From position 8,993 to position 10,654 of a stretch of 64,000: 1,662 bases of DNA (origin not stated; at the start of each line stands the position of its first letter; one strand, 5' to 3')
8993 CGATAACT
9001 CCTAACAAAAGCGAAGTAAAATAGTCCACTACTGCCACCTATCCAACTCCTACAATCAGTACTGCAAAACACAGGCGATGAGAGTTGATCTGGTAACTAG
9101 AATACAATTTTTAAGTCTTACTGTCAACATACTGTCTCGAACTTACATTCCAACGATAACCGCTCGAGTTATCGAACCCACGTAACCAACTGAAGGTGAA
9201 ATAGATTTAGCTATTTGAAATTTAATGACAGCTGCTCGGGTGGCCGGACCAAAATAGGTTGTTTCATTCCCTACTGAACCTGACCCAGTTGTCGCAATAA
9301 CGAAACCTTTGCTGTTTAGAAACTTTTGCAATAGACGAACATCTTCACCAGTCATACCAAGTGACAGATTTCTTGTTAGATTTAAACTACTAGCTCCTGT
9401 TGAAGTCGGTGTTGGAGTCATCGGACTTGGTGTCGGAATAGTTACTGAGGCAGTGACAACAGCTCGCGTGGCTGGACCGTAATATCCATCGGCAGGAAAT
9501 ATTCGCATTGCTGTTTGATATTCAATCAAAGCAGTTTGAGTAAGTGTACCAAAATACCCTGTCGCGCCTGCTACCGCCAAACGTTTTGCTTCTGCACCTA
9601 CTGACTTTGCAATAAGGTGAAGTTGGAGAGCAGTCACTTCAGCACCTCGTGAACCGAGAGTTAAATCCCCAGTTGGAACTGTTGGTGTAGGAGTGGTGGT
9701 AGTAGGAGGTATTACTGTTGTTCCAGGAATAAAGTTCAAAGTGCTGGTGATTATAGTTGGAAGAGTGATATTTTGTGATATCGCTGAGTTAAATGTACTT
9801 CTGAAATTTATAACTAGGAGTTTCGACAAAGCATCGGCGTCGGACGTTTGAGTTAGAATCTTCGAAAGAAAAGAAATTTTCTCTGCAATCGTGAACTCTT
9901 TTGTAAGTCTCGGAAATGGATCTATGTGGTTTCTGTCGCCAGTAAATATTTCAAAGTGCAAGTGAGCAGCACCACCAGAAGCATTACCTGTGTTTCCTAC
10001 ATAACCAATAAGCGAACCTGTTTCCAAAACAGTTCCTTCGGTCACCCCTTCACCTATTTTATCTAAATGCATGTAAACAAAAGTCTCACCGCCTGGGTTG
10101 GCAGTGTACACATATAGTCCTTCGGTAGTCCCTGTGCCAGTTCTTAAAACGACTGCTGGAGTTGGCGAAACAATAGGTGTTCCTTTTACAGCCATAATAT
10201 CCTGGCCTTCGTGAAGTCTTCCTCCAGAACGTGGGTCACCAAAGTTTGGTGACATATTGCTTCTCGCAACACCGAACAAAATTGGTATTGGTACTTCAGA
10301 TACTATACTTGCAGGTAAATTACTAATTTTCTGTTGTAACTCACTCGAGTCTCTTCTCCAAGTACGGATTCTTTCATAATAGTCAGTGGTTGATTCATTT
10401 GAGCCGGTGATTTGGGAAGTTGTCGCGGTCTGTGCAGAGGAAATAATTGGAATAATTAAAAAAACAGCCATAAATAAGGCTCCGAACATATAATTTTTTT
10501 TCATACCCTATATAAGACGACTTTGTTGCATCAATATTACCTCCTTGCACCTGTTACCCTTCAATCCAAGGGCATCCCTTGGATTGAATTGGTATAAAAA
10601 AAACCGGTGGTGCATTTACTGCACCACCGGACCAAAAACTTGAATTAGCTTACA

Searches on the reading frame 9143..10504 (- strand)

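Call 38: search_protein_families(library=pfam, proteins=[window:9143-10504:-], max_evalue=0.001)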
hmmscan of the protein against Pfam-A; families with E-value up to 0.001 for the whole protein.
window:9143-10504:- (453 aa): 2 families
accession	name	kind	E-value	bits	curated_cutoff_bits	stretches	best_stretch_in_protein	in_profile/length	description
PF01471.23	PG_binding_1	-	5.7e-18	65.3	23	2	385-449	1-56/57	Putative peptidoglycan binding domain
PF01551.29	Peptidase_M23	-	1.6e-17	63.9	28.7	1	97-196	2-96/96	Peptidase family M23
